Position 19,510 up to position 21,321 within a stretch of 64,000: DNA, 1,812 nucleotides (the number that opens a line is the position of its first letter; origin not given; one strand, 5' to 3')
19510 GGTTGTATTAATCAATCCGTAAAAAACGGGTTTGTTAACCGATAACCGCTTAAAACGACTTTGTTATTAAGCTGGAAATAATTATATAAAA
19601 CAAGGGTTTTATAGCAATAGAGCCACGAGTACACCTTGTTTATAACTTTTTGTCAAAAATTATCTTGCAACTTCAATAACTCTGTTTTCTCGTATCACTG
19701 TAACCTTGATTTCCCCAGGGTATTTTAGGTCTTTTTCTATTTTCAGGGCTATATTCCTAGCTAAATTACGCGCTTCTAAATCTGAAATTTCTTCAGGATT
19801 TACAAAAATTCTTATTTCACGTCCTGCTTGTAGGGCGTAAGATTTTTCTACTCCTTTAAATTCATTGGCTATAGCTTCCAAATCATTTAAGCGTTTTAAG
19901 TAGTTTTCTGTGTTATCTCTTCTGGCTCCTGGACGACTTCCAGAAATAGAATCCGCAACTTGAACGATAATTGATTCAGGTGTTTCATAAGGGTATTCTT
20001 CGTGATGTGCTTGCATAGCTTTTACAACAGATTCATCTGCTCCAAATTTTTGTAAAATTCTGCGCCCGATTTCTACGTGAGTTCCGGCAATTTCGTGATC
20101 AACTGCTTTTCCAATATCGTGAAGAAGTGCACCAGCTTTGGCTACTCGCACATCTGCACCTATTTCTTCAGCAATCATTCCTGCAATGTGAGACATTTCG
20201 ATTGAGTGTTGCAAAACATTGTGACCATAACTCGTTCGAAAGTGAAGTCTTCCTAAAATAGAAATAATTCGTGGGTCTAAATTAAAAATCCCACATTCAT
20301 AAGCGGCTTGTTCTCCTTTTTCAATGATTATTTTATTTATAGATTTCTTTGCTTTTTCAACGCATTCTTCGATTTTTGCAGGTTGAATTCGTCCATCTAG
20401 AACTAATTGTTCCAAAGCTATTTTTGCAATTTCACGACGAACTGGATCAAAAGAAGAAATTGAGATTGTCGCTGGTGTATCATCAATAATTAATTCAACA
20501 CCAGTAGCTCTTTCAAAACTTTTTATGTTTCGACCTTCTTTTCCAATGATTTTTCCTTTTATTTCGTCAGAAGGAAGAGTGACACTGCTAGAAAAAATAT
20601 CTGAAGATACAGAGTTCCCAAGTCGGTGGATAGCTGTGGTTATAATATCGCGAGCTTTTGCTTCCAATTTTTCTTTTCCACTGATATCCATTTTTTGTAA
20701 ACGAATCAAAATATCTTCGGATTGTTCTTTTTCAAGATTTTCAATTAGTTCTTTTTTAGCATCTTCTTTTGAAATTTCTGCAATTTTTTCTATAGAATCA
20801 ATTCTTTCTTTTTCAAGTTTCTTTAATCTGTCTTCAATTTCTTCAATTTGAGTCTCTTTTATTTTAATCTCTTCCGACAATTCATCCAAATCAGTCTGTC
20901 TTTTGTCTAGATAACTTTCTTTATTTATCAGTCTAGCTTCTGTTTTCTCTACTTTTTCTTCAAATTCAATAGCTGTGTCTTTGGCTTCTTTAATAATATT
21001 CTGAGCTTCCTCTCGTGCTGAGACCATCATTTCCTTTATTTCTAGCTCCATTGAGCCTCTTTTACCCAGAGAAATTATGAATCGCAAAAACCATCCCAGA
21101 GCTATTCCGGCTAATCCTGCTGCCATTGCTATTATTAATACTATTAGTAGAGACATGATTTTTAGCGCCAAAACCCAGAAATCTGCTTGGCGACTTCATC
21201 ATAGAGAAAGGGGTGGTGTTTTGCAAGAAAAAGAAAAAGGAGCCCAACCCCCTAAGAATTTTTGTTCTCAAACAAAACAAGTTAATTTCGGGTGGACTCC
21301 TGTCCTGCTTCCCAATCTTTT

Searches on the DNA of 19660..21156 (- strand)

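Call 62: search_rna_families(sources=[L235, L242, L229], threshold=evalue, max_evalue=0.001)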
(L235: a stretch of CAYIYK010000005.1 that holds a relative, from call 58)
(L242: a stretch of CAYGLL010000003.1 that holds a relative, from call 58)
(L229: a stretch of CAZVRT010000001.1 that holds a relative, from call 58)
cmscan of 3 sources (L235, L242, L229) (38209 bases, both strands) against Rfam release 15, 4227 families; matches with E-value up to 0.001: 4.
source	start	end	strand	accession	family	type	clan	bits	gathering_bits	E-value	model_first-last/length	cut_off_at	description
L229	9551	9621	-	RF00005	tRNA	Gene; tRNA;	CL00001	71.1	29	9e-14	1-71/71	no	tRNA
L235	11184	11254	-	RF00005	tRNA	Gene; tRNA;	CL00001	67.3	29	1e-12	1-71/71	no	tRNA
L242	10075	10156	-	RF00008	Hammerhead_3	Gene; ribozyme;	CL00010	40.5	48.5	1.5e-05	1-54/54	no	Hammerhead ribozyme (type III)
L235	8910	8964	-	RF00008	Hammerhead_3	Gene; ribozyme;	CL00010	37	48.5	0.00014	1-54/54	no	Hammerhead ribozyme (type III)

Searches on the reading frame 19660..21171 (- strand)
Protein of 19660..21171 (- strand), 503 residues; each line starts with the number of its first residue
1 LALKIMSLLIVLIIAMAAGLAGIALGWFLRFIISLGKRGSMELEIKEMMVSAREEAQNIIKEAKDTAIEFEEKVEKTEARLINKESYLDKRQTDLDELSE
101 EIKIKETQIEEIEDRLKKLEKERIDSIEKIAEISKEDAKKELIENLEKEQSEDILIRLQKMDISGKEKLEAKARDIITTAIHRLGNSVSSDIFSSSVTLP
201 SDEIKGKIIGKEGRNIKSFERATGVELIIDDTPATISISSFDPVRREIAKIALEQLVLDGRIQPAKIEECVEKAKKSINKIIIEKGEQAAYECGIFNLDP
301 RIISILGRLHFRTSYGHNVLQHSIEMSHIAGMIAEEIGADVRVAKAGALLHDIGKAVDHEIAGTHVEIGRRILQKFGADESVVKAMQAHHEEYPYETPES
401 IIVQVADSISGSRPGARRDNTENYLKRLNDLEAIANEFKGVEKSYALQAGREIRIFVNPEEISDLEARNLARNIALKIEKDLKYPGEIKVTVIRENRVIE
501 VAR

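Call 11: search_protein_families(library=pfam, proteins=[window:19660-21171:-], max_evalue=0.01)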
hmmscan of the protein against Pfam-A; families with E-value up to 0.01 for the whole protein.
window:19660-21171:- (503 aa): 4 families
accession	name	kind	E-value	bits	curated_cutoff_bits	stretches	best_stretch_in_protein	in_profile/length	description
PF01966.28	HD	-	5.7e-20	72.2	22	1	319-410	1-114/116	HD domain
PF12072.13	RNase_Y_N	-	1.9e-14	54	32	1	42-184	55-197/201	RNase Y N-terminal region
PF00013.35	KH_1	-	5.6e-07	29.7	21.5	1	198-254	5-65/66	KH domain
PF08668.18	HDOD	-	1.7e-05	24.8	22.9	1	318-357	94-134/196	HDOD domain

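Call 58: find_related_loci(query=window:19660-21156:-, collection=genome_contigs, flank=6000)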
Query window:19660-21156:- (498 aa) in genome_contigs; peptide patterns used: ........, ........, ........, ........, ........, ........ (x = any residue, [..] = any of these).
600 stretches matched a pattern (row limit reached: there are more); 539 encode a relative of the query (tblastn E <= 1e-3); the best 80 are kept; 80 distinct loci.
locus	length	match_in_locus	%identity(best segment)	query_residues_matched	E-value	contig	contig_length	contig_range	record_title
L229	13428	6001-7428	85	16-498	0e+0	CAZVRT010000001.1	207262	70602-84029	MAG TPA_asm: uncultured Candidatus Saccharibacteria bacterium isolate SRP344714_co1_161 genome assembly, contig: NODE_13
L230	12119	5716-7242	68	1-498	0e+0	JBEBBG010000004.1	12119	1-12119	MAG: Candidatus Parcubacteria bacterium isolate arikareeriver_2019_sw_WHONDRS-S19S_0023_B_bin.8 scaffold_1405491, whole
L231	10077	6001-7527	68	1-498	0e+0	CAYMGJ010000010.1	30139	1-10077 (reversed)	MAG TPA_asm: uncultured Candidatus Saccharibacteria bacterium isolate SRP219642_co3_496 genome assembly, contig: NODE_15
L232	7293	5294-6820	68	1-498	0e+0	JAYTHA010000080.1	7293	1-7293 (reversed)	MAG: Candidatus Taylorbacteria bacterium isolate GFS_2430 GFS_2430_79, whole genome shotgun sequence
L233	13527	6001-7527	68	1-498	0e+0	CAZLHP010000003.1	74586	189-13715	MAG TPA_asm: uncultured Candidatus Saccharibacteria bacterium isolate SRP286056_co1_109 genome assembly, contig: NODE_29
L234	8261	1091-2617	67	1-498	0e+0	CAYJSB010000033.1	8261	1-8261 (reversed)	MAG TPA_asm: uncultured Candidatus Saccharibacteria bacterium isolate ERP125453_co1_310 genome assembly, contig: NODE_10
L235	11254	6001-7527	67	1-498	0e+0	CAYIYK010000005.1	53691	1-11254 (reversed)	MAG TPA_asm: uncultured Candidatus Saccharibacteria bacterium isolate ERP123247_co1_234 genome assembly, contig: NODE_30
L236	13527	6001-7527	68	1-498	0e+0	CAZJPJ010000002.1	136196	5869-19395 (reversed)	MAG TPA_asm: uncultured Candidatus Saccharibacteria bacterium isolate SRP329715_co1_163 genome assembly, contig: NODE_11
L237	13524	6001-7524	67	2-498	0e+0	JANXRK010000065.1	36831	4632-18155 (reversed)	MAG: Candidatus Taylorbacteria bacterium isolate 336R_metabat_165_sub 336R_k141_1368347, whole genome shotgun sequence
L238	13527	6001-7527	67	1-498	0e+0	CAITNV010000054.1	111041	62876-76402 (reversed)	MAG: Candidatus Taylorbacteria bacterium isolate Umea_bin-01178 genome assembly, contig: bin-01178:54/62, whole genome s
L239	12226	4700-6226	67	1-498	0e+0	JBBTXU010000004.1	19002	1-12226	MAG: Patescibacteria group bacterium isolate H51-bin058_1 H51_bin058_1_000000000004, whole genome shotgun sequence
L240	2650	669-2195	67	1-498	0e+0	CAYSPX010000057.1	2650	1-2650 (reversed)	MAG TPA_asm: uncultured Candidatus Saccharibacteria bacterium isolate SRP286056_co1_32 genome assembly, contig: NODE_685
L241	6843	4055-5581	68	1-498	0e+0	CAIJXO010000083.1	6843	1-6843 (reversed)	uncultured bacterium isolate Loclat_bin-10598 genome assembly, contig: bin-10598:083/119, whole genome shotgun sequence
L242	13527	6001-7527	67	1-498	0e+0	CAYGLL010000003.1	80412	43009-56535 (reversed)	MAG TPA_asm: uncultured Candidatus Saccharibacteria bacterium isolate ERP113451_co5_314 genome assembly, contig: NODE_55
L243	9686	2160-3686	67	1-498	0e+0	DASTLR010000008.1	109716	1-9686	MAG TPA_asm: Candidatus Paceibacterota bacterium isolate SMAG_U3078 k141_88354, whole genome shotgun sequence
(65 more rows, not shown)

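Call 63: search_protein_families(library=pfam, proteins=[L235:9632-10012:-, L235:8984-9517:-, L235:8055-8885:-, L235:10225-10959:+, L229:8587-9510:-, L229:9719-11002:+, L229:7538-8026:-, L229:11347-12609:+], max_evalue=0.001)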
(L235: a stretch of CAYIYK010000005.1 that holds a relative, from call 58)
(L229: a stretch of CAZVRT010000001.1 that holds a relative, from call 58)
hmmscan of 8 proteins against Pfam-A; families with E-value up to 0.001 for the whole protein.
L235:9632-10012:- (126 aa): 0 families

L235:8984-9517:- (177 aa): 0 families

L235:8055-8885:- (276 aa): 0 families

L235:10225-10959:+ (244 aa): 2 families
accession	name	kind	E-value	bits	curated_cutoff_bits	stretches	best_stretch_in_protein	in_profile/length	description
PF01978.25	TrmB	-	1e-15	57.7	25.6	1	8-75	1-67/68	Sugar-specific transcriptional regulator TrmB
PF01047.28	MarR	-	0.00014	22.1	24.6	1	23-64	11-52/59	MarR family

L229:8587-9510:- (307 aa): 1 family
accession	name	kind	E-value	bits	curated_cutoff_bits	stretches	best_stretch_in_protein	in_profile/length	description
PF01261.30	AP_endonuc_2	-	7.3e-07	29.6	31.1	1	46-255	2-185/249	Xylose isomerase-like TIM barrel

L229:9719-11002:+ (427 aa): 2 families
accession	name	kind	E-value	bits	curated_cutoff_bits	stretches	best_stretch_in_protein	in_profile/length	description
PF13365.12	Trypsin_2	-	2.6e-09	38.4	27.6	1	184-357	1-138/144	Trypsin-like peptidase domain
PF00089.32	Trypsin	-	1.3e-08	35.4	20.6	1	181-372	18-204/220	Trypsin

L229:7538-8026:- (162 aa): 1 family
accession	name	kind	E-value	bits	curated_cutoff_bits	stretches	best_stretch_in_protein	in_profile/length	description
PF01936.24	NYN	-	9.9e-16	59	24.2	1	6-140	5-134/145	NYN domain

L229:11347-12609:+ (420 aa): 1 family
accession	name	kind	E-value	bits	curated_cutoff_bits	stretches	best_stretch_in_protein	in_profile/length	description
PF01142.23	TruD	-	2e-52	178.9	27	2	30-324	15-302/412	tRNA pseudouridine synthase D (TruD)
